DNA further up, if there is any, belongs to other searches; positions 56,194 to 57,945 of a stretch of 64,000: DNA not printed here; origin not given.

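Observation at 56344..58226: Low-G+C two-gene cassette: ABC-type ATPase plus overlapping small PD-(D/E)xK-like protein, a candidate uncharacterised defence module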

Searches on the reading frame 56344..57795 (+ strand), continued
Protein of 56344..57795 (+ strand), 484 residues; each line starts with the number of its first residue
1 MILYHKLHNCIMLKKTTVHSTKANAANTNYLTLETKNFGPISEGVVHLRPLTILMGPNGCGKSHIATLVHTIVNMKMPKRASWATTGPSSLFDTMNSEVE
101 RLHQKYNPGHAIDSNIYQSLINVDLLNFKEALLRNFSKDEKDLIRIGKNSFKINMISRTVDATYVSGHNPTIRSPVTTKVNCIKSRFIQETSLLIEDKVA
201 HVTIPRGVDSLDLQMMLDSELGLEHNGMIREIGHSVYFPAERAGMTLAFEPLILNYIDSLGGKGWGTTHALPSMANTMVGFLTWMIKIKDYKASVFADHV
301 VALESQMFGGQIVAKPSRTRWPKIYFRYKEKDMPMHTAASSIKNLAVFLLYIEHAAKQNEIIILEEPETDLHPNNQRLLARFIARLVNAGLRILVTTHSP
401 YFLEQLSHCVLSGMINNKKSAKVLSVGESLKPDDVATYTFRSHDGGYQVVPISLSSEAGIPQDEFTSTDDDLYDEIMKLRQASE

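Call 94: search_dna_similar(query=window:56377-57795:+, collection=plasmids, mode=protein, max_evalue=1e-10, max_rows=12)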
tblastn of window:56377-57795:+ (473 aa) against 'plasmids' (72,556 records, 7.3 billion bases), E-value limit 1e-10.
Records with a match: 21; places in all: 21; records where one place covers at least 80% of the query: 1.
Best place of each record, by identity: <60% 21.
By first word of the organism name: Enterococcus 10; Escherichia 8; Annamia 1; Bernardetia 1; Serratia 1.
By predicted mobility (MOB-suite, as given by PLSDB): conjugative 14; non-mobilizable 4; mobilizable 3.
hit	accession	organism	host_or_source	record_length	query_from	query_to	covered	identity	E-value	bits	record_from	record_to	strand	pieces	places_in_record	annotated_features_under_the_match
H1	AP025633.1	Annamia dubia NIES-4383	-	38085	20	408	82%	23.3%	2e-15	87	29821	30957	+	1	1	hypothetical protein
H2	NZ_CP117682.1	Escherichia albertii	whole organism,bird (unidentified ...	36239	281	434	33%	29.7%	1e-11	75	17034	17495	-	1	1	AAA family ATPase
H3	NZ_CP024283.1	Escherichia albertii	-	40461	281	434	33%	29.7%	1e-11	75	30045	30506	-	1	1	AAA family ATPase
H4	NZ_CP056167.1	Escherichia marmotae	culture,Freshwater sample from upstream ...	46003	281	434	33%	29.1%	9e-11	72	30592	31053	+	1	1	AAA family ATPase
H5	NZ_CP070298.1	Escherichia albertii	Shanxi,Poultry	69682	281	434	33%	28.2%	2e-11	75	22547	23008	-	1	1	AAA family ATPase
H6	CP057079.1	Escherichia coli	culture,Pooled pig faecal samples ...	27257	281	434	33%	28.2%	2e-11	74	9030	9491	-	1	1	AAA family ATPase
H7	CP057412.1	Escherichia coli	culture,Pooled pig faecal samples ...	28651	281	434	33%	28.2%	2e-11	74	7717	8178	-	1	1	AAA family ATPase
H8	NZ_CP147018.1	Bernardetia sp. Wsw4-3y2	Red alga,Red algae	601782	317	430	24%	35.3%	3e-15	86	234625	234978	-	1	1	AAA family ATPase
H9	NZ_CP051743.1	Escherichia coli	Homo sapiens,whole organism,rectal swab ...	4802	319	428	23%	34.2%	2e-11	74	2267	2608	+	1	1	AAA family ATPase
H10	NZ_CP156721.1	Escherichia coli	Homo sapiens,drainage fluid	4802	319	428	23%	34.2%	2e-11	74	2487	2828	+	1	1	AAA family ATPase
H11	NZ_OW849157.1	Serratia marcescens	Homo sapiens,Complejo Asistencial ...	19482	324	400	16%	41.6%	4e-12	76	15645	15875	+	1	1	AAA family ATPase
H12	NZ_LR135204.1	Enterococcus faecium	-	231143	316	400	18%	36.5%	2e-11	74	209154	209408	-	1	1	none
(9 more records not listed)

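Call 95: get_annotated_region(hit=H9, flank=3000)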
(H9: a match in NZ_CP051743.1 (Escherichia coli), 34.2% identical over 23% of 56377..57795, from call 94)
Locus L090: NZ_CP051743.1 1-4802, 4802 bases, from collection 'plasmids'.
description: Escherichia coli strain SCU-105 plasmid pSCU-105-5, complete sequence
organism: Escherichia coli (NCBI taxid 562)
taxonomy: Bacteria; Pseudomonadota; Gammaproteobacteria; Enterobacterales; Enterobacteriaceae; Escherichia; Escherichia coli
host: -; source: Homo sapiens,whole organism,rectal swab from healthy college student; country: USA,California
typing (MOB-suite, as given by PLSDB): non-mobilizable; replicon Col(MG828),rep_cluster_2373
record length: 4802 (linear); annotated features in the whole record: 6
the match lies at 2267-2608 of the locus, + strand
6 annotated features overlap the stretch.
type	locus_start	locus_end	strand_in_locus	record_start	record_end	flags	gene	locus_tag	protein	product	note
CDS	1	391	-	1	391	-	-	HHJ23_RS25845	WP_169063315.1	helix-turn-helix domain-containing protein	-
CDS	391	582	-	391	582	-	-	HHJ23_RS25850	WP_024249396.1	Rop family plasmid primer RNA-binding protein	-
CDS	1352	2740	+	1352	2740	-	-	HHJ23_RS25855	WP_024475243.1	AAA family ATPase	-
CDS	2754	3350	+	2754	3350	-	-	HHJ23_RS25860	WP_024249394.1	hypothetical protein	-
CDS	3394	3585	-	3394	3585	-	-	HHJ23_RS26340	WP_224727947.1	hypothetical protein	-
CDS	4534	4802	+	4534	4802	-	-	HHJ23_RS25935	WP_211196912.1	hypothetical protein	-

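Call 96: get_annotated_region(hit=H2, flank=3000)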
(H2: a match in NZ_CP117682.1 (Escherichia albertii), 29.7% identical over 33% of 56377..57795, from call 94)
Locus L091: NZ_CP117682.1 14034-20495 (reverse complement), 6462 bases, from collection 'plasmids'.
description: Escherichia albertii strain BIA_4 plasmid pEA4_36, complete sequence
organism: Escherichia albertii (NCBI taxid 208962)
taxonomy: Bacteria; Pseudomonadota; Gammaproteobacteria; Enterobacterales; Enterobacteriaceae; Escherichia; Escherichia albertii
host: -; source: whole organism,bird (unidentified species); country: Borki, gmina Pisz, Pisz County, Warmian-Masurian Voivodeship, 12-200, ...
typing (MOB-suite, as given by PLSDB): conjugative; replicon rep_cluster_991; relaxase MOBP; mating-pair formation MPF_T
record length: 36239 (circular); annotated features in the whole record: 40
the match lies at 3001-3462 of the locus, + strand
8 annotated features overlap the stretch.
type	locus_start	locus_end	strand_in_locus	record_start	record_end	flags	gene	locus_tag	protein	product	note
CDS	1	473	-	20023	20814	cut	-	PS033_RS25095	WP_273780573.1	malate dehydrogenase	-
CDS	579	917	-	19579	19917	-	-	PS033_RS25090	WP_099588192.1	hypothetical protein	-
CDS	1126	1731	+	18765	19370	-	-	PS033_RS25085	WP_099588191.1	hypothetical protein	-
CDS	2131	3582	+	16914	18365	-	-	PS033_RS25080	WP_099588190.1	AAA family ATPase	-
CDS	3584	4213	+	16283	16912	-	-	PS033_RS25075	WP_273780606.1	hypothetical protein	-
CDS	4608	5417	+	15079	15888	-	-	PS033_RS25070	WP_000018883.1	tyrosine-type recombinase/integrase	GO:0015074 - DNA integration [Evidence IEA]; GO:0006310 - DNA recombination [Evidence IEA]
CDS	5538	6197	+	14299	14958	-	-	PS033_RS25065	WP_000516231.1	division plane positioning ATPase MipZ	-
CDS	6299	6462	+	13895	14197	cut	-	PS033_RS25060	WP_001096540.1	hypothetical protein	-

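Call 97: search_protein_families(library=padloc, proteins=[L090:1352-2737:+, L090:2754-3347:+, L091:2131-3579:+, L091:3584-4210:+], max_evalue=0.001)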
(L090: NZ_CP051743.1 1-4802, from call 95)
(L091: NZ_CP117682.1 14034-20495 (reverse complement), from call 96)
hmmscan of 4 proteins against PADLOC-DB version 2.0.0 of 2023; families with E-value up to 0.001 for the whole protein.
L090:1352-2737:+ (462 aa): 55 families (the best 25 are shown)
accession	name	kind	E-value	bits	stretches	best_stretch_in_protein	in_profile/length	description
PDLC04032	PD-T4-4_A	-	3.2e-123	410.2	1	1-459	1-469/474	-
PDLC04033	PD-T4-4_A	-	2.9e-109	364.3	1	1-456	1-455/460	-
PDLC04664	PDC-M47A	-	6.3e-92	306.9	1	1-426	1-413/461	-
PDLC02979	AriA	-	1.6e-28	98.5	1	2-381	5-373/373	-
PDLC03878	NsnB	-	2.5e-18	65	1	2-430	4-328/345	-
PDLC04214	HEC-02A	-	1.4e-16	58.7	1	273-385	175-286/338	-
PDLC02980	AriA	-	1e-15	56.5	1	21-381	1-303/304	-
PDLC04213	HEC-02A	-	1.8e-15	55.4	1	265-388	168-283/337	-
PDLC02358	Old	-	1.4e-13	48.5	2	338-387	286-335/578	Old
PDLC04710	PDC-M56A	-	4.5e-12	43.7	1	337-452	241-352/382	-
PDLC04146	HEC-02B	-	2.2e-11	41.4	1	318-393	219-295/344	-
PDLC02915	ATPase-Toprim_I-B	-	4.3e-11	40.3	2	339-388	258-306/623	-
PDLC02914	ATPase-Toprim_I-B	-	4.9e-11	40.5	1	318-387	185-254/443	-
PDLC04177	HEC-01A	-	1.8e-10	38.4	1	301-387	263-346/393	-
PDLC00289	PtuA1|PtuA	-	2.3e-10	38.1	1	286-389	201-301/404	AAA ATPase domain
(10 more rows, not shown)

L090:2754-3347:+ (198 aa): 5 families
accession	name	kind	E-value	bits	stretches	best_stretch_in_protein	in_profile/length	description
PDLC04035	PD-T4-4_B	-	1.1e-43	147.3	1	1-170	1-167/206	-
PDLC04034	PD-T4-4_B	-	3.3e-10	38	1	23-173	24-163/190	-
PDLC04037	PD-T4-4_B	-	1.1e-06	26.5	1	2-182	6-171/190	-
PDLC04668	PDC-M47B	-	2.1e-05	22.3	1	3-188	5-172/186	-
PDLC04666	PDC-M47B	-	0.00016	19.5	1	75-140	48-114/174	-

L091:2131-3579:+ (483 aa): 70 families (the best 25 are shown)
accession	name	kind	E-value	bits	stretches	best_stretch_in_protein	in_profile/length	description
PDLC04032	PD-T4-4_A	-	2.2e-258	855.9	1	1-482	1-473/474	-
PDLC04033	PD-T4-4_A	-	6.2e-91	303.9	1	1-476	1-455/460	-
PDLC04664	PDC-M47A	-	3.1e-67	225.5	1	1-457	1-424/461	-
PDLC04214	HEC-02A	-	3.6e-19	67.2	1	286-412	169-291/338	-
PDLC04213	HEC-02A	-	1.4e-18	65.5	1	280-406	158-281/337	-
PDLC03878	NsnB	-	1.8e-18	65.4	1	2-449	4-327/345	-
PDLC02979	AriA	-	3.8e-17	61.1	1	2-401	5-373/373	-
PDLC02980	AriA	-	8.2e-16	56.8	1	21-401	1-303/304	-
PDLC00285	PtuA1|PtuA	-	2.1e-12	45.1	1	337-407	264-336/432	AAA ATPase domain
PDLC02358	Old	-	6.1e-12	43.1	1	359-405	287-333/578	Old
PDLC04146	HEC-02B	-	9.6e-12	42.6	1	282-411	170-293/344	-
PDLC00266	PtuA1|PtuA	-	1.4e-11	42.4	1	330-407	307-386/483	AAA ATPase domain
PDLC00265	PtuA1|PtuA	-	5.3e-11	40.3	1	14-407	25-378/479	AAA ATPase domain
PDLC00273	PtuA1|PtuA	-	5.5e-11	40.1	1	328-402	195-270/375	AAA ATPase domain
PDLC02335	AbiLi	-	2.6e-10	37.9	1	15-402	72-242/326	AbiLi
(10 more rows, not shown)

L091:3584-4210:+ (209 aa): 5 families
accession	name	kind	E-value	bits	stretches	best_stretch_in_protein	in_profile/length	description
PDLC04035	PD-T4-4_B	-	5.2e-107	354.1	1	1-208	1-205/206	-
PDLC04034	PD-T4-4_B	-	8e-12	43.3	1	24-148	23-137/190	-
PDLC04037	PD-T4-4_B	-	4.2e-09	34.4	1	1-162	1-150/190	-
PDLC04036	PD-T4-4_B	-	2.2e-06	25.7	1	25-167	23-168/203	-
PDLC04668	PDC-M47B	-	6.5e-06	24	1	26-144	26-130/186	-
